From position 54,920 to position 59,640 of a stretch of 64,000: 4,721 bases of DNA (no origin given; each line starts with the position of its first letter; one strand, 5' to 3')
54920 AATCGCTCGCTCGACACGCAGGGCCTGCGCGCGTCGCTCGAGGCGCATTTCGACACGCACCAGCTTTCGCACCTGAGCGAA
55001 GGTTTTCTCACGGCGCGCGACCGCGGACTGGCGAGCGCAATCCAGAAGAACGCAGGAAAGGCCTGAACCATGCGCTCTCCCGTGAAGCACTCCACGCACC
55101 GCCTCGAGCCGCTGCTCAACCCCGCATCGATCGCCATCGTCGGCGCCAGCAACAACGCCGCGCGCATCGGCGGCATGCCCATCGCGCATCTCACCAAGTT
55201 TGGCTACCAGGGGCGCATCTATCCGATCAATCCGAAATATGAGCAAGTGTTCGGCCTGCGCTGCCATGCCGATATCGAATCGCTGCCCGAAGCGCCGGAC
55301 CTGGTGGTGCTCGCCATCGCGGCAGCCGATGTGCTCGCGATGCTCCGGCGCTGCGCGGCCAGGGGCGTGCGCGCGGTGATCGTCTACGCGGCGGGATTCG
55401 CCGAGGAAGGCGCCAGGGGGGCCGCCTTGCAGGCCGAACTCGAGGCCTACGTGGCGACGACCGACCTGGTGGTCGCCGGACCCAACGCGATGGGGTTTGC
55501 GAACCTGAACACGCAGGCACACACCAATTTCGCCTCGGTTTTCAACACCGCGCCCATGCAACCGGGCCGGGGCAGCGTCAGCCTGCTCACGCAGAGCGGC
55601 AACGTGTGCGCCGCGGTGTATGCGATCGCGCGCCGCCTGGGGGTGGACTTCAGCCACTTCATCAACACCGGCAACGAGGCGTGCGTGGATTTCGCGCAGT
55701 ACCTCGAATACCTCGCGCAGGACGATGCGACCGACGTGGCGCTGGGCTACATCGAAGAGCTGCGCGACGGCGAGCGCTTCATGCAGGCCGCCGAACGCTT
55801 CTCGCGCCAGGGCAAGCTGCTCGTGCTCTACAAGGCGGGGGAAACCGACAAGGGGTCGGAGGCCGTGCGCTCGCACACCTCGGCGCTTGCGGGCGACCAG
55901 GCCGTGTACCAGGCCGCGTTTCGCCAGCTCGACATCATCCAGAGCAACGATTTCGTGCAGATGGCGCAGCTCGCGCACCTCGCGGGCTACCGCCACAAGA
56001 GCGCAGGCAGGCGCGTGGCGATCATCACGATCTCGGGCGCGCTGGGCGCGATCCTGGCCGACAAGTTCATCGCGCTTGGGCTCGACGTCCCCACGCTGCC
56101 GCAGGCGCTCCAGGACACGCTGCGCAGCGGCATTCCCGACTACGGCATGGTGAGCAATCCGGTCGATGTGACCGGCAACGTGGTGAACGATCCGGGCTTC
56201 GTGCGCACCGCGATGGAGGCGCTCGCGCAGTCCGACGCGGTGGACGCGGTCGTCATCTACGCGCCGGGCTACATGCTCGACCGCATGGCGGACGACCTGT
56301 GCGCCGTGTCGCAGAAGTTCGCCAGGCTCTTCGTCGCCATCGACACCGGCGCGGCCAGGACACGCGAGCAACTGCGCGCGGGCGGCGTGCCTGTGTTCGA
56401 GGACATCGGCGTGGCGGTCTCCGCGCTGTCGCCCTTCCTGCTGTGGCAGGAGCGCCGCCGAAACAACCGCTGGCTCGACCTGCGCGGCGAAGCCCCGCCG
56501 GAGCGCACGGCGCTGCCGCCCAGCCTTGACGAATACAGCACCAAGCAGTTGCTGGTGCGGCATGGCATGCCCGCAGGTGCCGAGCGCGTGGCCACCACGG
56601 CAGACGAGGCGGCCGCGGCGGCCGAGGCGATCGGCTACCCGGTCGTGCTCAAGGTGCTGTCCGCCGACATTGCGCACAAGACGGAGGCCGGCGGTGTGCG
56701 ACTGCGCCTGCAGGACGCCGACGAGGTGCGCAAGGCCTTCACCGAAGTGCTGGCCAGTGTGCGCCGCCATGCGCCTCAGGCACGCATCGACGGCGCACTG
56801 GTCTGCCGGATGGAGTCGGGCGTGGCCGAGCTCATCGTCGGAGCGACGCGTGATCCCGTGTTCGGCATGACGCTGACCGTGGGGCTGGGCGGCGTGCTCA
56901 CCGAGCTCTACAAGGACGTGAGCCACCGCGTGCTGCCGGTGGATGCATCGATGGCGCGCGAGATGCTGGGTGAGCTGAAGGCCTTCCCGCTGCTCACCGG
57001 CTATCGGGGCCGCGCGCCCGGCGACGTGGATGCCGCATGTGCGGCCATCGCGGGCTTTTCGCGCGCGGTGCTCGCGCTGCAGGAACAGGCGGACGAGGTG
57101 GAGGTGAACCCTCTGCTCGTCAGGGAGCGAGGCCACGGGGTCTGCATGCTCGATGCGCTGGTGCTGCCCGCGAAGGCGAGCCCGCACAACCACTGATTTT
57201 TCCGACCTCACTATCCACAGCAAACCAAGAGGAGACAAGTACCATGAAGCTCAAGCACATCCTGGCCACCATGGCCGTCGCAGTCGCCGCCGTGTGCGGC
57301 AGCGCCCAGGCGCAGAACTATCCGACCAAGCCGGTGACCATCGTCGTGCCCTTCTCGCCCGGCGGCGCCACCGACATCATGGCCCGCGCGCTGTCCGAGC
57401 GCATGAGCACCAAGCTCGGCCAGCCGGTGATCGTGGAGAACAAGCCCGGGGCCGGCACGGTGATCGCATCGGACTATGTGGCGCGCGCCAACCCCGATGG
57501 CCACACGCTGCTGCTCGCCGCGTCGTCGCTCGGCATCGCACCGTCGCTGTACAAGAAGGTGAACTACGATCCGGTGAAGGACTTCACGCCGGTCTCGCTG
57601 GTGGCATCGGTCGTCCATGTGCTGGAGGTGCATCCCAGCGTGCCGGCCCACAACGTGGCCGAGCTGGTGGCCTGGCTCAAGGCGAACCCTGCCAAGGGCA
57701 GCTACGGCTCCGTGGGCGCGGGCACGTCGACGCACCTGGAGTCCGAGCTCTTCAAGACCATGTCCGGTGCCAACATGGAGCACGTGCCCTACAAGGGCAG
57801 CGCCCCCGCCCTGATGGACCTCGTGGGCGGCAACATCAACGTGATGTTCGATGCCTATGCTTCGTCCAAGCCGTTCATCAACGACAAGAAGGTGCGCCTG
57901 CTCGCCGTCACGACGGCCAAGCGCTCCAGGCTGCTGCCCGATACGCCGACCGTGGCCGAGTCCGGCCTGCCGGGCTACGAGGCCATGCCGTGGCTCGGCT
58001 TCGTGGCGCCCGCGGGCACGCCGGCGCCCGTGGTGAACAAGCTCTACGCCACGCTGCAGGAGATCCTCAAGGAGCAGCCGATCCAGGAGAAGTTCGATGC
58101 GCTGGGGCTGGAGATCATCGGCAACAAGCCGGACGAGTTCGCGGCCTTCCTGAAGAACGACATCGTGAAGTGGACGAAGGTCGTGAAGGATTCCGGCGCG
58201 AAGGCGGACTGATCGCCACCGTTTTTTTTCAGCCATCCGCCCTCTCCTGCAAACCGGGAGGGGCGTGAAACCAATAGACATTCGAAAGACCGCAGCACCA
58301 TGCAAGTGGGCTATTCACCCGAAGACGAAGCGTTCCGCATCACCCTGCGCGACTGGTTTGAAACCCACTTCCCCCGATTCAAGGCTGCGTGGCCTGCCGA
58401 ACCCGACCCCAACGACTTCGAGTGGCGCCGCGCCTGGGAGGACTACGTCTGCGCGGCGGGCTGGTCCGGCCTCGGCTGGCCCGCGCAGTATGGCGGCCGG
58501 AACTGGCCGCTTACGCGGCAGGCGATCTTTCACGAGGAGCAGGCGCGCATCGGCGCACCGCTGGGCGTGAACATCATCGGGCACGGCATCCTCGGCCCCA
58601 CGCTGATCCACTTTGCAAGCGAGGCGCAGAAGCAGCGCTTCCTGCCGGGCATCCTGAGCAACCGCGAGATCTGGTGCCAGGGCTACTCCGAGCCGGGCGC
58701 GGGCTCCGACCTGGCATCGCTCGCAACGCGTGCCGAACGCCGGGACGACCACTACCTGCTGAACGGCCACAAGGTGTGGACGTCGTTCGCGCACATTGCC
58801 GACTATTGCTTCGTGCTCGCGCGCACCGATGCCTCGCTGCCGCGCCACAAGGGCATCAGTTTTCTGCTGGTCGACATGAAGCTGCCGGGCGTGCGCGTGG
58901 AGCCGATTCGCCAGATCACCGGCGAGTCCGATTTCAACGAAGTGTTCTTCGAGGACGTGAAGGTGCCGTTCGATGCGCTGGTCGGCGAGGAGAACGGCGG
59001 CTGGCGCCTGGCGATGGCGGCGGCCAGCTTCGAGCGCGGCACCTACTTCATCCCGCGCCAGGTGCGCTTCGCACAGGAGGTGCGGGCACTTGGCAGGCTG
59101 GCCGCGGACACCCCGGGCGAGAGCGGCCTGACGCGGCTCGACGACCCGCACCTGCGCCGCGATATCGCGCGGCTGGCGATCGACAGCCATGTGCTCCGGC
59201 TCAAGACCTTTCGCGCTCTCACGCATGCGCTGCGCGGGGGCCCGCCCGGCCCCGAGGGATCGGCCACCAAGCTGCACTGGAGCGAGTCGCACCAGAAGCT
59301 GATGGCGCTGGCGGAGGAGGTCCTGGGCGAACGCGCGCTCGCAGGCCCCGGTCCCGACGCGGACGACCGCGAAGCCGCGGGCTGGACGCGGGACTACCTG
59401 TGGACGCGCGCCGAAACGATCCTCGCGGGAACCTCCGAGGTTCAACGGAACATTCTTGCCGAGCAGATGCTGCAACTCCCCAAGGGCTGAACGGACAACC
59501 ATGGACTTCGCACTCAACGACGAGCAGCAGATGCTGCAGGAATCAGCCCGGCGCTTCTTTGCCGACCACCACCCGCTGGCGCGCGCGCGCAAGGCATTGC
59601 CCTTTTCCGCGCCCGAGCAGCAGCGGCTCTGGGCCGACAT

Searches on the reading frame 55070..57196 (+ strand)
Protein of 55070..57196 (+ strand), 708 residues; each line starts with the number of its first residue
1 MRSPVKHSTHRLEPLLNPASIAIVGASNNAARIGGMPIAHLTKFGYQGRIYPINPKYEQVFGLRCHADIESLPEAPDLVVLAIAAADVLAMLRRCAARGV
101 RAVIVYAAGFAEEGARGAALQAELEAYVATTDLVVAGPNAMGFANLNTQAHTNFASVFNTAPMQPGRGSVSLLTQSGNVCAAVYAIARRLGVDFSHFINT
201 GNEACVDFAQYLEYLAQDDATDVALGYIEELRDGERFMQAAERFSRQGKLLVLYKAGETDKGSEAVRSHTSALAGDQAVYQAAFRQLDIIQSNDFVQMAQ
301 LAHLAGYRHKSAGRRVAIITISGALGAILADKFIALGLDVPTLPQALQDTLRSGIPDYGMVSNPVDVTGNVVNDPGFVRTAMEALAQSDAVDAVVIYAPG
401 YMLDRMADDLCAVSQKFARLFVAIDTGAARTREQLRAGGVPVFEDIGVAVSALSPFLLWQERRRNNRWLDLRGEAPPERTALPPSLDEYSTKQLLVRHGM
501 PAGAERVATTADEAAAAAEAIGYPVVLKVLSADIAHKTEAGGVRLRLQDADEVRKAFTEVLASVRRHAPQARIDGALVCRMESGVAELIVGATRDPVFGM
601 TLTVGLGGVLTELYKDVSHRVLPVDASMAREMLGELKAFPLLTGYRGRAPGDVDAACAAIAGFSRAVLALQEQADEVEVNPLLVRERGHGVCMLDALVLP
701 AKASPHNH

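Call 25: search_protein_families(library=pfam, proteins=[window:55070-57196:+])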
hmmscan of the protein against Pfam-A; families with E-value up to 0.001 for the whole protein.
window:55070-57196:+ (708 aa): 6 families
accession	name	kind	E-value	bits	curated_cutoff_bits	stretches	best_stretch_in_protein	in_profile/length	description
PF13549.11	ATP-grasp_5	-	2.7e-63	213.7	27.6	1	486-698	10-219/221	ATP-grasp domain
PF13607.11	Succ_CoA_lig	-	4.1e-45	153.4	27.4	1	167-304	1-137/138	Succinyl-CoA ligase like flavodoxin domain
PF13380.12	CoA_binding_2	-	4.8e-20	72.6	22.8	1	20-144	2-114/116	CoA binding domain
PF02629.25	CoA_binding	-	1.5e-07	32.5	22.3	1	19-109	4-97/97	CoA binding domain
PF08442.15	ATP-grasp_2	-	2.2e-06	27.9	29.5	1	486-564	2-79/202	ATP-grasp domain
PF19045.5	Ligase_CoA_2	-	3.1e-06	27.7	23.7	1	316-370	1-55/162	Ligase-CoA domain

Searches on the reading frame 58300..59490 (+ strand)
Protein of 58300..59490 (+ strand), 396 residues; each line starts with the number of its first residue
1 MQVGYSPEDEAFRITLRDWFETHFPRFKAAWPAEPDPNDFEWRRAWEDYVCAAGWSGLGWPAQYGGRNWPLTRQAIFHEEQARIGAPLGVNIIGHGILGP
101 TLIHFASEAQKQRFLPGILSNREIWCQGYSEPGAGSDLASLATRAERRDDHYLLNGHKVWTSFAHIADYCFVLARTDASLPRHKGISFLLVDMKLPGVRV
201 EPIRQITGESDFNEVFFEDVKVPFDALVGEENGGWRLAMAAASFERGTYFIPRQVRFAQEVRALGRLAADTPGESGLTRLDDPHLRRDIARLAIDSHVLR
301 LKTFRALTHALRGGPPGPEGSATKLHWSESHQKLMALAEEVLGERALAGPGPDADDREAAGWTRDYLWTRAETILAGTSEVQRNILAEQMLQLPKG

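Call 70: search_protein_families(library=pfam, proteins=[window:58300-59490:+])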
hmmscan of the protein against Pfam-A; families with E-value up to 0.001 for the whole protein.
window:58300-59490:+ (396 aa): 3 families
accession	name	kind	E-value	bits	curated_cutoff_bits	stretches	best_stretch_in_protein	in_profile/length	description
PF02770.24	Acyl-CoA_dh_M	-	7.4e-23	81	33.3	1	126-220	1-97/97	Acyl-CoA dehydrogenase, middle domain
PF00441.29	Acyl-CoA_dh_1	-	2.1e-22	80.3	22.4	1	232-391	1-150/150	Acyl-CoA dehydrogenase, C-terminal domain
PF02771.21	Acyl-CoA_dh_N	-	2.6e-18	66.9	22.9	1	6-121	1-112/113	Acyl-CoA dehydrogenase, N-terminal domain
